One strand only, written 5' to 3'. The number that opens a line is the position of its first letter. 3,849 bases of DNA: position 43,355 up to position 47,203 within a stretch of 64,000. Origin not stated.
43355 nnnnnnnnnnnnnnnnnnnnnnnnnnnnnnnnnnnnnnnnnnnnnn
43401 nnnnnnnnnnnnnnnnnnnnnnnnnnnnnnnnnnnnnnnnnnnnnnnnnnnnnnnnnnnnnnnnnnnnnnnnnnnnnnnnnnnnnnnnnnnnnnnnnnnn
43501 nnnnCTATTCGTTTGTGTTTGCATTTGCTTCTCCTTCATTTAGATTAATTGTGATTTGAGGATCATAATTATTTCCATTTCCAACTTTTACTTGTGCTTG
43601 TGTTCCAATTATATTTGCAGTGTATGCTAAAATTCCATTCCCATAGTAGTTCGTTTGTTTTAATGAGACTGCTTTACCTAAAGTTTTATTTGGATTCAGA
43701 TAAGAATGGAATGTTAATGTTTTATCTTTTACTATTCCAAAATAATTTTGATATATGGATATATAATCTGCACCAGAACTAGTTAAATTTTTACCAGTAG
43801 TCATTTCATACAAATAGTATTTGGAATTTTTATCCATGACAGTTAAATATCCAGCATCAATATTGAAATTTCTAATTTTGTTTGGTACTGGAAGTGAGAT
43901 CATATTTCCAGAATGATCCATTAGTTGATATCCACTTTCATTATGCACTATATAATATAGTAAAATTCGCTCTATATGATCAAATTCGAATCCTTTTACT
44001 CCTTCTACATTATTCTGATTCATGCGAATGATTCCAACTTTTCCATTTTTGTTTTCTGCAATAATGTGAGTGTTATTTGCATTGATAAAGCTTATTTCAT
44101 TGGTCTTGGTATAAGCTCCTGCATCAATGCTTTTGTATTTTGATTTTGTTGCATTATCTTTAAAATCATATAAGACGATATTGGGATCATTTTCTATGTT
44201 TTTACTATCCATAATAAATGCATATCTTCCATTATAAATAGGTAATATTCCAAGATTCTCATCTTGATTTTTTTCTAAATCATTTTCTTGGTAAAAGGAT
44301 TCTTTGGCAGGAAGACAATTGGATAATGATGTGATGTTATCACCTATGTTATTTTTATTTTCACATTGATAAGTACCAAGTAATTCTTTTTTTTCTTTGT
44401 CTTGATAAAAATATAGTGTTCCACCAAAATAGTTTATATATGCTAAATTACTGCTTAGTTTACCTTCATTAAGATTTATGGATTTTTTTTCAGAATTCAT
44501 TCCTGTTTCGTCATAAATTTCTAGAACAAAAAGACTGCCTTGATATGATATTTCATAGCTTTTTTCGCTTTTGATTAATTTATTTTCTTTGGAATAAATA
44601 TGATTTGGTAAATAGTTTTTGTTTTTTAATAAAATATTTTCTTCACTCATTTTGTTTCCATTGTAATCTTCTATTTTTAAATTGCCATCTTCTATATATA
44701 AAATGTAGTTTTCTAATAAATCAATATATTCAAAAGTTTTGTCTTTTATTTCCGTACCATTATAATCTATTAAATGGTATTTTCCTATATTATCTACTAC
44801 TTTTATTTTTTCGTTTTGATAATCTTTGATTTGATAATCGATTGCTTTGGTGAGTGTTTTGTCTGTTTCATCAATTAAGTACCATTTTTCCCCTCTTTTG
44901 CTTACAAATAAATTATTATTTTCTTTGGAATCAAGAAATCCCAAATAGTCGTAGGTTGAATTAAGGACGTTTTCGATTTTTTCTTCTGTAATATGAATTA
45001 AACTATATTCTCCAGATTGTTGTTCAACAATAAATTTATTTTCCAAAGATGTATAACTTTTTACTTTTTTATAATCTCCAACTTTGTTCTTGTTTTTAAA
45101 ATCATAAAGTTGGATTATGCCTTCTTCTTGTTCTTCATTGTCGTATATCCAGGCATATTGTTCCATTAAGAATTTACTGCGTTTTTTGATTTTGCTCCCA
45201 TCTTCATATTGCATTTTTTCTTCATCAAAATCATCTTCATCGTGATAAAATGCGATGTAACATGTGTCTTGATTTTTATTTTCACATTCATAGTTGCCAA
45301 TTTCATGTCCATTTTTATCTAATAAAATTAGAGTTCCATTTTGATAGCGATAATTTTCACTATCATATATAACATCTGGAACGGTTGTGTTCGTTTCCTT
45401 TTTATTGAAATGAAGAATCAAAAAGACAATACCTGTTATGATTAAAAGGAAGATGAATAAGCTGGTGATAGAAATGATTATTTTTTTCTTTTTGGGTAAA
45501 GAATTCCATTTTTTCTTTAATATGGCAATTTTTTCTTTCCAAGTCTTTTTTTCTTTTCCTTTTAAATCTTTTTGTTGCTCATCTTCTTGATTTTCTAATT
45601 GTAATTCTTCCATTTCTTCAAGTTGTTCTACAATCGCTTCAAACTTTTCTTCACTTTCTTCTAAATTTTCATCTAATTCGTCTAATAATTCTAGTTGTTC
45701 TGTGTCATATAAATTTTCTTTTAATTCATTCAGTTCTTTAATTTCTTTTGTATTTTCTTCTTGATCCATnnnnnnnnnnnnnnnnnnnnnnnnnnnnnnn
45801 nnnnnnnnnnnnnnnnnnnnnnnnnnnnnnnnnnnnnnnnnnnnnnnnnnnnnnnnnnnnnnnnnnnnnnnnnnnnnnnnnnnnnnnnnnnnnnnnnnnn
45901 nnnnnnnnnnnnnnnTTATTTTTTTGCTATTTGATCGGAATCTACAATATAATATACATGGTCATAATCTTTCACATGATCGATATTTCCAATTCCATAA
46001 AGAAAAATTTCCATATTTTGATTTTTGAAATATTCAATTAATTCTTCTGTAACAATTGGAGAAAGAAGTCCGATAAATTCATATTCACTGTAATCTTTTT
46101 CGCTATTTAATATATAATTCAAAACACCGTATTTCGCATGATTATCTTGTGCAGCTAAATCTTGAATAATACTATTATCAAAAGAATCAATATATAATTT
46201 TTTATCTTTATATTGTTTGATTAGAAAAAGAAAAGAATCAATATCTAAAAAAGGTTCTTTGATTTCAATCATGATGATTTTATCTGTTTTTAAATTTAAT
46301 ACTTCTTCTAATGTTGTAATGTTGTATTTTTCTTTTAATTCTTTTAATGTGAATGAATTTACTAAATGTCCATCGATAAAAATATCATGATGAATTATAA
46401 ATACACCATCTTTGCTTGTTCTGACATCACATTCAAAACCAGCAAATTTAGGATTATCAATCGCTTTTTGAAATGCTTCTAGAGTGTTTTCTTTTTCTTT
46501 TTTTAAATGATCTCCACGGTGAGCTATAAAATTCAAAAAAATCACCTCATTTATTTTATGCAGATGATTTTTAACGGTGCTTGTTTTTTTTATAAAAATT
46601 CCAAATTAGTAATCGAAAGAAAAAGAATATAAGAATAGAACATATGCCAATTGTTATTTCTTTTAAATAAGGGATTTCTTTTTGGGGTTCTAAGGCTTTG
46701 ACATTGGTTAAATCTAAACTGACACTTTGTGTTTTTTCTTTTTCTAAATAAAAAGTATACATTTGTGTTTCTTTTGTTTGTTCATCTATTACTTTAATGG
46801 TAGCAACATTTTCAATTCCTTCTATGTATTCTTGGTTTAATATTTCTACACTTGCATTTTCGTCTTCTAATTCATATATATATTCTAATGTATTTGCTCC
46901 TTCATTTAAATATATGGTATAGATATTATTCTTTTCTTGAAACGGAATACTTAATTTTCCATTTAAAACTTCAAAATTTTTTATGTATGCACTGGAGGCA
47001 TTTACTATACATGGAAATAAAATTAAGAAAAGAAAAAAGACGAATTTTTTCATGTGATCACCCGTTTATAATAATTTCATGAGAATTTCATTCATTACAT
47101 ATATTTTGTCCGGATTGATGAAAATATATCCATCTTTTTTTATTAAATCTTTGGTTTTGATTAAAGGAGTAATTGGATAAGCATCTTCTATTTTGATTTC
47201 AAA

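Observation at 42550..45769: Coupled pair of membrane proteins with WG-like repeats; the larger has an acidic cytoplasmic coiled coil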

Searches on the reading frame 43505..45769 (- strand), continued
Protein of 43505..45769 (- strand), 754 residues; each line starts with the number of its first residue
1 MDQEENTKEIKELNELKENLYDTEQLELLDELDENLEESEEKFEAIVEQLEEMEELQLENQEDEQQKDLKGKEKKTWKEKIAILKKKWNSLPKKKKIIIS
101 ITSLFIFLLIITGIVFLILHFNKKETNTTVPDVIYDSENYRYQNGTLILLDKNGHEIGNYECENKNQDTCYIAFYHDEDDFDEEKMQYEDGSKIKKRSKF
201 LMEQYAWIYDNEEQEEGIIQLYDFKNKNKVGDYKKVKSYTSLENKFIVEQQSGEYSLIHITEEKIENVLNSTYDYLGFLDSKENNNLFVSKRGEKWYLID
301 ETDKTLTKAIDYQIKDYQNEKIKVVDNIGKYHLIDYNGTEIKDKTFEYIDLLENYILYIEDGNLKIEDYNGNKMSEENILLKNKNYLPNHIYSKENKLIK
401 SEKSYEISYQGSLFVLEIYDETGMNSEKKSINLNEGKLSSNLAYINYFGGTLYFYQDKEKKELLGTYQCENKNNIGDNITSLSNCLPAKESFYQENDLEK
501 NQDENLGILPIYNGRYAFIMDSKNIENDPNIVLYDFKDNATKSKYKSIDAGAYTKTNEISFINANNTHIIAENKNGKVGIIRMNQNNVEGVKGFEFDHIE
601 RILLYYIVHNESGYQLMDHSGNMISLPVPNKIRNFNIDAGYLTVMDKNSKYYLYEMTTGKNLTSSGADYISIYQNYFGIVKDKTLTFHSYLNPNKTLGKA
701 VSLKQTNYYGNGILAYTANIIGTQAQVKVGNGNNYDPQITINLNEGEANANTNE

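Call 53: find_encoding_contigs(protein=P0024, flank=10000, max_places=2)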
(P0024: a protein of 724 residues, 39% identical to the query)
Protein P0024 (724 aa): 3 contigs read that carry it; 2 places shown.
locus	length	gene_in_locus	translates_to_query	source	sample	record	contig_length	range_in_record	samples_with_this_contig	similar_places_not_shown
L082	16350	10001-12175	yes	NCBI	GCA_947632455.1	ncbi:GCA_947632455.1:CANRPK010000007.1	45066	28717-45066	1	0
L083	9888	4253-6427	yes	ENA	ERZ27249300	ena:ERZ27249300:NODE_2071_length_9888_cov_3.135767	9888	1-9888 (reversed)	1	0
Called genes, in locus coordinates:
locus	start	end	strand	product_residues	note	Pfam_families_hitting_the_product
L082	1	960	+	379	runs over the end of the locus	-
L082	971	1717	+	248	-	-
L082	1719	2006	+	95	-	-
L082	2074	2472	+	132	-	PF04472:SepF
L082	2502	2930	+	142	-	PF05103:DivIVA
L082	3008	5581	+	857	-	PF02739:5_3_exonuc_N, PF01367:5_3_exonuc, PF22619:DNA_polI_exo1, PF00476:DNA_pol_A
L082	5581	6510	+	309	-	-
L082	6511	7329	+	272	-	PF01149:Fapy_DNA_glyco, PF06831:H2TH, PF06827:zf-FPG_IleRS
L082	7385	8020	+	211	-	-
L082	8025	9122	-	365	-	PF05636:HIGH_NTase1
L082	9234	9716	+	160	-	PF02620:YceD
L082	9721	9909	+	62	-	PF01783:Ribosomal_L32p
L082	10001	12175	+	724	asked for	-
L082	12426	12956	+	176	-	PF00293:NUDIX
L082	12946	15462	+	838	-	PF00133:tRNA-synt_1, PF01406:tRNA-synt_1e (faint), PF09334:tRNA-synt_1g, PF13603:tRNA-synt_1_2 (weak), PF09334:tRNA-synt_1g, PF08264:Anticodon_1, PF10458:Val_tRNA-synt_C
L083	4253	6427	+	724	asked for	-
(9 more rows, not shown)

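Call 82: search_protein_families(library=pfam, proteins=[L081:9347-9931:+], max_evalue=0.01)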
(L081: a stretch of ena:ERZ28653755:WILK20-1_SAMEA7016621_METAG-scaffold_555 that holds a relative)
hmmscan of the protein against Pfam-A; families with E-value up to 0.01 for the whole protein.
L081:9347-9931:+ (194 aa): 0 families

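Call 84: list_cluster_members(proteins=[P0001, P0035])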
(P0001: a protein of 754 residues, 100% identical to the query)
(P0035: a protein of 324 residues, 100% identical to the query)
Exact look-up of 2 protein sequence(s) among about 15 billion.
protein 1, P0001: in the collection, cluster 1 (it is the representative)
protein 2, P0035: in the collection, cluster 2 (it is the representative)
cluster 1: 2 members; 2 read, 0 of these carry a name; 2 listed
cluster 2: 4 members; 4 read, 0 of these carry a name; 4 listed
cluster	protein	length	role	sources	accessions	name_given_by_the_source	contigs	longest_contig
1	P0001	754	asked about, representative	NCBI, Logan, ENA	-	-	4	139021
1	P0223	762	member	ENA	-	-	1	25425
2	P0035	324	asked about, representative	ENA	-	-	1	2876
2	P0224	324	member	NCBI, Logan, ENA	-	-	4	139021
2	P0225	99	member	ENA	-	-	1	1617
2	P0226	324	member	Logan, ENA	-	-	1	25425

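Call 85: find_encoding_contigs(protein=P0001, flank=3000, max_places=3)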
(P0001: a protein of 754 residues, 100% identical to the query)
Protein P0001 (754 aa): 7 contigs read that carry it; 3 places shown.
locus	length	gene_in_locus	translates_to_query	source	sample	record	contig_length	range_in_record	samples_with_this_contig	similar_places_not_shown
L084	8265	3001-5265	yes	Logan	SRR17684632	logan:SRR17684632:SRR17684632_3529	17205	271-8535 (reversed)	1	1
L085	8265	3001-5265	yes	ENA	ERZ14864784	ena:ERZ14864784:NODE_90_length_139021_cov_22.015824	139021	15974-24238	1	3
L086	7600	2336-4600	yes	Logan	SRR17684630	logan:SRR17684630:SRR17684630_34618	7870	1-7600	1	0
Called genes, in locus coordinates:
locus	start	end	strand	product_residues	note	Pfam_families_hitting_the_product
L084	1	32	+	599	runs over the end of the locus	PF00009:GTP_EFTU, PF03144:GTP_EFTU_D2, PF00679:EFG_C, PF06421:LepA_C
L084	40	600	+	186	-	-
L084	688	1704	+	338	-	PF04055:Radical_SAM, PF06969:HemN_C (weak)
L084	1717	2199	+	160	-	-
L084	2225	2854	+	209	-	PF03009:GDPD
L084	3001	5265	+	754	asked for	-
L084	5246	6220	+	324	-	-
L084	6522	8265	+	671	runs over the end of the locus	?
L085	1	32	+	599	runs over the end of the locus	PF00009:GTP_EFTU, PF03144:GTP_EFTU_D2, PF00679:EFG_C, PF06421:LepA_C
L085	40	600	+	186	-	-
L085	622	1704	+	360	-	PF04055:Radical_SAM, PF06969:HemN_C (weak)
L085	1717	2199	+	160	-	-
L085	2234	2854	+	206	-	PF03009:GDPD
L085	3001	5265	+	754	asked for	-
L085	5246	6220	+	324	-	-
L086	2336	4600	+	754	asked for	-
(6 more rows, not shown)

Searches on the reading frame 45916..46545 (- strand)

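Call 3: search_protein_families(library=pfam, proteins=[window:45916-46545:-], max_evalue=1)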
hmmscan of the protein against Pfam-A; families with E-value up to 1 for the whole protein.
window:45916-46545:- (209 aa): 1 family
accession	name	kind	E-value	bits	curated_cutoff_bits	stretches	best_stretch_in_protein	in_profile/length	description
PF03009.23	GDPD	-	1.3e-13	52.1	23.6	1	9-128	1-134/244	Glycerophosphoryl diester phosphodiesterase family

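Call 4: search_protein_families(library=ncbifam, proteins=[window:45916-46545:-], max_evalue=1)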
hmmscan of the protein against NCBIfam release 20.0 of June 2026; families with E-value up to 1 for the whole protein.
window:45916-46545:- (209 aa): 3 families
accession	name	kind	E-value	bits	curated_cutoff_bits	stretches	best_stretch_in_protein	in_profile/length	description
NF053857.1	LysphglycPlipDStph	equivalog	7.7e-08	32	450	1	7-72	49-117/305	lysophosphatidylglycerol phospholipase D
NF006989.0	PRK09454.1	equivalog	0.00059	19.3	264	1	5-55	11-59/251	glycerophosphodiester phosphodiesterase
NF041304.3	AvrBs2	equivalog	0.093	10.6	1000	1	8-57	273-323/716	type III secretion system effector avirulence protein AvrBs2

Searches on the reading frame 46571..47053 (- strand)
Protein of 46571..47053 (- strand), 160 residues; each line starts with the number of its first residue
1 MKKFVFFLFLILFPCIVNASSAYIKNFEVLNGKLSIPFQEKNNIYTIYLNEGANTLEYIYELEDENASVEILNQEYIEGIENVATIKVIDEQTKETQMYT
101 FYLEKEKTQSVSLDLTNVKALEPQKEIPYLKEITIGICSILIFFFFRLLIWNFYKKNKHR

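Call 3: search_protein_families(library=pfam, proteins=[window:46571-47053:-], max_evalue=1)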
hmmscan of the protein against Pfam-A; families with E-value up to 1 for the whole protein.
window:46571-47053:- (160 aa): 2 families
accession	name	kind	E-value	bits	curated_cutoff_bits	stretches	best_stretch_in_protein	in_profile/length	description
PF18618.6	HP0268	-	0.031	15.1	25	0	78-136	11-67/80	HP0268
PF12733.13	Cadherin-like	-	0.098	13.5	24.2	0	35-100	5-83/89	Cadherin-like beta sandwich domain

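Call 4: search_protein_families(library=ncbifam, proteins=[window:46571-47053:-], max_evalue=1)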
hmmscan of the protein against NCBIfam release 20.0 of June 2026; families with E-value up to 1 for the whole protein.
window:46571-47053:- (160 aa): 2 families
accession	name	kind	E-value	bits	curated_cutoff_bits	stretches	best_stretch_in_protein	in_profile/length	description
NF001261.0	PRK00226.1-2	equivalog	0.017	15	167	1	58-106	61-111/157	transcription elongation factor GreA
NF041653.1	Nud_hyd_Meth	equivalog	0.077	12.8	300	1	34-100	84-150/170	Nudix hydrolase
